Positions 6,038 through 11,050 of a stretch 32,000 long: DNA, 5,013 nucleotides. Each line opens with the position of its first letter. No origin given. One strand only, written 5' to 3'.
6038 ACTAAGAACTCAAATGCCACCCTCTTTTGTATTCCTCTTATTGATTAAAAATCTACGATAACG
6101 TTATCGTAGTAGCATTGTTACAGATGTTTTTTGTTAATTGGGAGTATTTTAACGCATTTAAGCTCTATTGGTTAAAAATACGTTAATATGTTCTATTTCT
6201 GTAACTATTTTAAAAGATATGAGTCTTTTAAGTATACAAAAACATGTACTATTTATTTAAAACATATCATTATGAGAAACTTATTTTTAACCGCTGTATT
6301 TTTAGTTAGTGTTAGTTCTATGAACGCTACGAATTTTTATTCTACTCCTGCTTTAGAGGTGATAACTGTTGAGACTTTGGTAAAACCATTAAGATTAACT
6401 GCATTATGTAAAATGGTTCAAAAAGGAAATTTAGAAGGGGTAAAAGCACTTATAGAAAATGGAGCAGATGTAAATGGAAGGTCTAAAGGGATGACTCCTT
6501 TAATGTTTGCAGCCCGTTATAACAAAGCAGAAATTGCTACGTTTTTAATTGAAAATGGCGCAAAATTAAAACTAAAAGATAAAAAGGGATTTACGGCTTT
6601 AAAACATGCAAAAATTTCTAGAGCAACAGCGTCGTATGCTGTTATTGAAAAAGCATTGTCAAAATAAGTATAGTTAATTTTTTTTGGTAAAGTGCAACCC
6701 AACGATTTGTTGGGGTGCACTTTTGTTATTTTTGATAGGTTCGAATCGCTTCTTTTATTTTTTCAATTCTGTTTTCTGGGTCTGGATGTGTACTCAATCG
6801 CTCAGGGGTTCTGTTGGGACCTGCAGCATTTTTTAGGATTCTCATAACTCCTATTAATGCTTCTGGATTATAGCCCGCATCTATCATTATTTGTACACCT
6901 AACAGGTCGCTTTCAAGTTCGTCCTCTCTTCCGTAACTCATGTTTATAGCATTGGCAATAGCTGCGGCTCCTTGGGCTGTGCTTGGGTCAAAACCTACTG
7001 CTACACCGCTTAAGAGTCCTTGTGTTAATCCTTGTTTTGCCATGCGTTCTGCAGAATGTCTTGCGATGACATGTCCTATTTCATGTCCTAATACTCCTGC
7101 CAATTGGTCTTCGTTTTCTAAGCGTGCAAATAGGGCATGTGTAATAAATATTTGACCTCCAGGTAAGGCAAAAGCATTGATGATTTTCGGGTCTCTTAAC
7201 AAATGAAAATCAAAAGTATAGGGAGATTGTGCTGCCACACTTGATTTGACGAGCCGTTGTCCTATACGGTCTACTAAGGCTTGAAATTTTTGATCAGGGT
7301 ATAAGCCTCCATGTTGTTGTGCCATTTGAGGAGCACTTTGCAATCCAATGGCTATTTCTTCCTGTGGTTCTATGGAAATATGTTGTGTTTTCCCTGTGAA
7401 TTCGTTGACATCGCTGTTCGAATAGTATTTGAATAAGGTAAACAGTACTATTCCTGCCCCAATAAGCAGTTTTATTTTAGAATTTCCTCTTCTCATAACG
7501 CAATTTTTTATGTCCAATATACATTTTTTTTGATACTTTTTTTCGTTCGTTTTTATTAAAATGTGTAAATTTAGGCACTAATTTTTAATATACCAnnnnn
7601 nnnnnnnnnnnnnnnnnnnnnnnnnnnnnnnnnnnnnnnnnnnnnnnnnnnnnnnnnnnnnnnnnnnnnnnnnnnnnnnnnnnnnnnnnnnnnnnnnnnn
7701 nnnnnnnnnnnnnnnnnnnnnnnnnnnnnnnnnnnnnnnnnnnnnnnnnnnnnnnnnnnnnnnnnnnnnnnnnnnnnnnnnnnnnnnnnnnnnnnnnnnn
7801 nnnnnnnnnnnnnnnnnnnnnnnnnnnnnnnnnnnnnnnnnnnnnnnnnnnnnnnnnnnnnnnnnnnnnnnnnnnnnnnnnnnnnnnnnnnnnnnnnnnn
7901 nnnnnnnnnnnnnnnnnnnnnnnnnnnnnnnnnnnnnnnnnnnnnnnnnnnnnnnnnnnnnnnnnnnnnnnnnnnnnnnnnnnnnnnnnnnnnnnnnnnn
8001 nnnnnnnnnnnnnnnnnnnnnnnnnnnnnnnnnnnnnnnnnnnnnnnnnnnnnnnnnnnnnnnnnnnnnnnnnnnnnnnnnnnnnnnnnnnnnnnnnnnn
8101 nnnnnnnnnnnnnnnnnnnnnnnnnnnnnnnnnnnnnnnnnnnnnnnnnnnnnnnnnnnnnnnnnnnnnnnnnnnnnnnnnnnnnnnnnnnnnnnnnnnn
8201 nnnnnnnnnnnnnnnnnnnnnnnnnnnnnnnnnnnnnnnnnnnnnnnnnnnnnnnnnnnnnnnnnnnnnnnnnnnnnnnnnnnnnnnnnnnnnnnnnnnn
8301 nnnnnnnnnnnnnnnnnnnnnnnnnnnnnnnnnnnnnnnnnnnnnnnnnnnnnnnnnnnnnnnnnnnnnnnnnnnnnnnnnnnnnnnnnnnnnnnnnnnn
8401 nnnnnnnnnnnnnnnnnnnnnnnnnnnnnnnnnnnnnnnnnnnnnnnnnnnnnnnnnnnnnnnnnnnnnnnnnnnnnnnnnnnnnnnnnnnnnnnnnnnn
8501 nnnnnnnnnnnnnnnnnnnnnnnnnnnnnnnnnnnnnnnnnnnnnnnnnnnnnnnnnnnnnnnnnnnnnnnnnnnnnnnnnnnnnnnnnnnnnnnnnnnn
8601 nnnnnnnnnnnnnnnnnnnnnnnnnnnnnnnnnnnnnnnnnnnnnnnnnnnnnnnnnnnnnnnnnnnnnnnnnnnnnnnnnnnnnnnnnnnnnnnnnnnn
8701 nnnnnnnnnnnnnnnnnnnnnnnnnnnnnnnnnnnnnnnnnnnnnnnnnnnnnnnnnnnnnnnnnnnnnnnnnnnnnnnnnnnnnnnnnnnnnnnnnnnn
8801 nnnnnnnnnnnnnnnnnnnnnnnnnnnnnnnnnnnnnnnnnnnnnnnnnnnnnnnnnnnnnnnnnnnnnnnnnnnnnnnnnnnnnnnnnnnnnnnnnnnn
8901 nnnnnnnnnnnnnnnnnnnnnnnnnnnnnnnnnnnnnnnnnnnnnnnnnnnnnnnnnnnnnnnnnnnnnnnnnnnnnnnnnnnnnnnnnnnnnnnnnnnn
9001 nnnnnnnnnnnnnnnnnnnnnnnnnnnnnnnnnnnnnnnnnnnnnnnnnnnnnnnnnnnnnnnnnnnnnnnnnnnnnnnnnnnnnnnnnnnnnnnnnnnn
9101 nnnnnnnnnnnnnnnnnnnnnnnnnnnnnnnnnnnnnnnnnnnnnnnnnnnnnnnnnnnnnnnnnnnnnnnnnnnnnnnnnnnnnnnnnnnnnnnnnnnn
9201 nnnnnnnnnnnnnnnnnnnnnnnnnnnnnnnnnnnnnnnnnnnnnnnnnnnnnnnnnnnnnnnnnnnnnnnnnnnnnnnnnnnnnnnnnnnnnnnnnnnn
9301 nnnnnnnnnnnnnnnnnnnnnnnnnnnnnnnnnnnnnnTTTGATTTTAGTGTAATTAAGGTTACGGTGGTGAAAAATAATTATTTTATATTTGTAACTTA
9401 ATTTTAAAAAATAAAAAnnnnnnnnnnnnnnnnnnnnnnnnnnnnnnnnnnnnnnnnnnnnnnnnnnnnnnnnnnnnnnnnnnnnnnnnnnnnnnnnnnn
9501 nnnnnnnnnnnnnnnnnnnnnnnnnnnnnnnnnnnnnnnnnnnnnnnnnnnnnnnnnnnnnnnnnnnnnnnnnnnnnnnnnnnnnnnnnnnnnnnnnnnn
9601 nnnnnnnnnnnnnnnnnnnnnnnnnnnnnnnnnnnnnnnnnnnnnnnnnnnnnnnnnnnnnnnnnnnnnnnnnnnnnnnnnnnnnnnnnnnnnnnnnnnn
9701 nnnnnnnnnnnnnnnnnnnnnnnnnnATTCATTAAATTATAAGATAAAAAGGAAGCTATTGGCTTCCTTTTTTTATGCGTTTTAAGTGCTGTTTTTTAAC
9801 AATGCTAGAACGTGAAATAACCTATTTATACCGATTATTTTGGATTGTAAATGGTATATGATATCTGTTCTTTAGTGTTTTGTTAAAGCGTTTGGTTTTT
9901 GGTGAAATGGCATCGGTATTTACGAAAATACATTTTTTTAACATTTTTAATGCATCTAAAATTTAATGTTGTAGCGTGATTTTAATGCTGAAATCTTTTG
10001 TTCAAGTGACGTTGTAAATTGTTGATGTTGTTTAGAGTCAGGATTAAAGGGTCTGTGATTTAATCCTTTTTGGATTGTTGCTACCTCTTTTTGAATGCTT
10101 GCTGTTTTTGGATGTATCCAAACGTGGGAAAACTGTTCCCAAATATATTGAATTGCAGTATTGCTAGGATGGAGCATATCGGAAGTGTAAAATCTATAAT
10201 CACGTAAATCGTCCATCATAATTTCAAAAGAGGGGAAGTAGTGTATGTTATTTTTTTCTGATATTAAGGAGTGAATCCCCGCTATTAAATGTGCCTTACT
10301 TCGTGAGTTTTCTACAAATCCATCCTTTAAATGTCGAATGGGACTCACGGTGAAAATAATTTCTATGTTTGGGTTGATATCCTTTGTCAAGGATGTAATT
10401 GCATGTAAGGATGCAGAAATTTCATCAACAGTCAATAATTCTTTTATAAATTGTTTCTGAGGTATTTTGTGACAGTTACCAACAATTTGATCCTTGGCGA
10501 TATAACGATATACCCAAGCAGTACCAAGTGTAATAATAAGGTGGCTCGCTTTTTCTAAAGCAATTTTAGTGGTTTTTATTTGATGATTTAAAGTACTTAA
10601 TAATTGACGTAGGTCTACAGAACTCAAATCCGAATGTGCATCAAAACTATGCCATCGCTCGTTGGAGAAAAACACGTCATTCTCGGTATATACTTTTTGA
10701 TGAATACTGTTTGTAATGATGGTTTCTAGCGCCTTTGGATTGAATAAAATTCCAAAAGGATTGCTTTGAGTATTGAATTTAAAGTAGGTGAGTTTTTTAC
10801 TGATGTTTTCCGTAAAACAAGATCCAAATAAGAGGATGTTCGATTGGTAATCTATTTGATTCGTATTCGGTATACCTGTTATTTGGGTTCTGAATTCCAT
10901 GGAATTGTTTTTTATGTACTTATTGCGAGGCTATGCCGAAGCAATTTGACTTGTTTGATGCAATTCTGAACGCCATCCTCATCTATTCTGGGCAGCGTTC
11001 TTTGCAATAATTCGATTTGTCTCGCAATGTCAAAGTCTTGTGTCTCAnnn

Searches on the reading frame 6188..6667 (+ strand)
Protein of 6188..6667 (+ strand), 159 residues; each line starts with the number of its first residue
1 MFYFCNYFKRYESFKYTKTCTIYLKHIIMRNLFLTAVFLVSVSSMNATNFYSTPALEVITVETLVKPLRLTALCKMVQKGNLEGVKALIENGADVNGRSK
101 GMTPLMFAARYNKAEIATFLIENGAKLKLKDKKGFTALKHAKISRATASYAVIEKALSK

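Call 66: search_protein_families(library=pfam, proteins=[window:6188-6667:+], max_evalue=0.0001)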
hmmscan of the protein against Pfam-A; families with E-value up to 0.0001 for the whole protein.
window:6188-6667:+ (159 aa): 5 families
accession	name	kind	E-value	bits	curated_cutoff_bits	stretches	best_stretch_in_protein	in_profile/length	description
PF12796.13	Ank_2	-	3.3e-27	95.3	27.3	2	68-131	28-90/90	Ankyrin repeats (3 copies)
PF13857.12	Ank_5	-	2e-13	50.8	27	1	98-141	13-56/56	Ankyrin repeats (many copies)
PF00023.36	Ank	-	1.4e-12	47.5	21.1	1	101-132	2-33/33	Ankyrin repeat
PF13637.12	Ank_4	-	2e-10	41.1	22.7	1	74-121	5-50/50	Ankyrin repeats (many copies)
PF13606.12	Ank_3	-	2.2e-09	37.1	22.3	0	101-127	2-28/30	Ankyrin repeat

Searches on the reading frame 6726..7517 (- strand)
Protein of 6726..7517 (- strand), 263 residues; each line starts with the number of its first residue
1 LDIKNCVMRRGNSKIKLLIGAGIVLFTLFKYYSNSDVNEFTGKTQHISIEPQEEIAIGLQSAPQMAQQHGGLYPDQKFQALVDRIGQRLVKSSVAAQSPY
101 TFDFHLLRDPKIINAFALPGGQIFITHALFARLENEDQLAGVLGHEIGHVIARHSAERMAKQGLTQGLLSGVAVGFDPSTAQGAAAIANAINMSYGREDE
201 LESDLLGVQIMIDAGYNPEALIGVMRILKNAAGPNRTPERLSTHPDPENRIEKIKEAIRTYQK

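Call 66: search_protein_families(library=pfam, proteins=[window:6726-7517:-], max_evalue=0.0001)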
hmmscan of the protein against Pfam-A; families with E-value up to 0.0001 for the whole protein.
window:6726-7517:- (263 aa): 1 family
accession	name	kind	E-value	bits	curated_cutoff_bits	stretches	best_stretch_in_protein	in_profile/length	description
PF01435.24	Peptidase_M48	-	1.2e-35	123.5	20.3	1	80-257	5-185/186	Peptidase family M48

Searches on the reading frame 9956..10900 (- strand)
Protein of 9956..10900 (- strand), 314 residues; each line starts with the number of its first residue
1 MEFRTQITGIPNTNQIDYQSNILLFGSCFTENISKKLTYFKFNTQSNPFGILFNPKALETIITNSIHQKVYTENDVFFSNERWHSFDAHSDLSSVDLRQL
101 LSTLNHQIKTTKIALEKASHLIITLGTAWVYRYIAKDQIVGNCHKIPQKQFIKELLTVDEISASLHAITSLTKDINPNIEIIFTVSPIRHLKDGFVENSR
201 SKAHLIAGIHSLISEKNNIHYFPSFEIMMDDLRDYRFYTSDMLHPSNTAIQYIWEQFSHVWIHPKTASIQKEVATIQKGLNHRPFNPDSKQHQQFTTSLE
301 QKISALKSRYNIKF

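Call 66: search_protein_families(library=pfam, proteins=[window:9956-10900:-], max_evalue=0.0001)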
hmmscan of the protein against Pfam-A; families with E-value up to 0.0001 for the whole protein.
window:9956-10900:- (314 aa): 1 family
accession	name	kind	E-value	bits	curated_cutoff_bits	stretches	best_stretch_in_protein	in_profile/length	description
PF08885.17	GSCFA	-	1.2e-94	316.9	25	1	22-257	2-237/237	GSCFA family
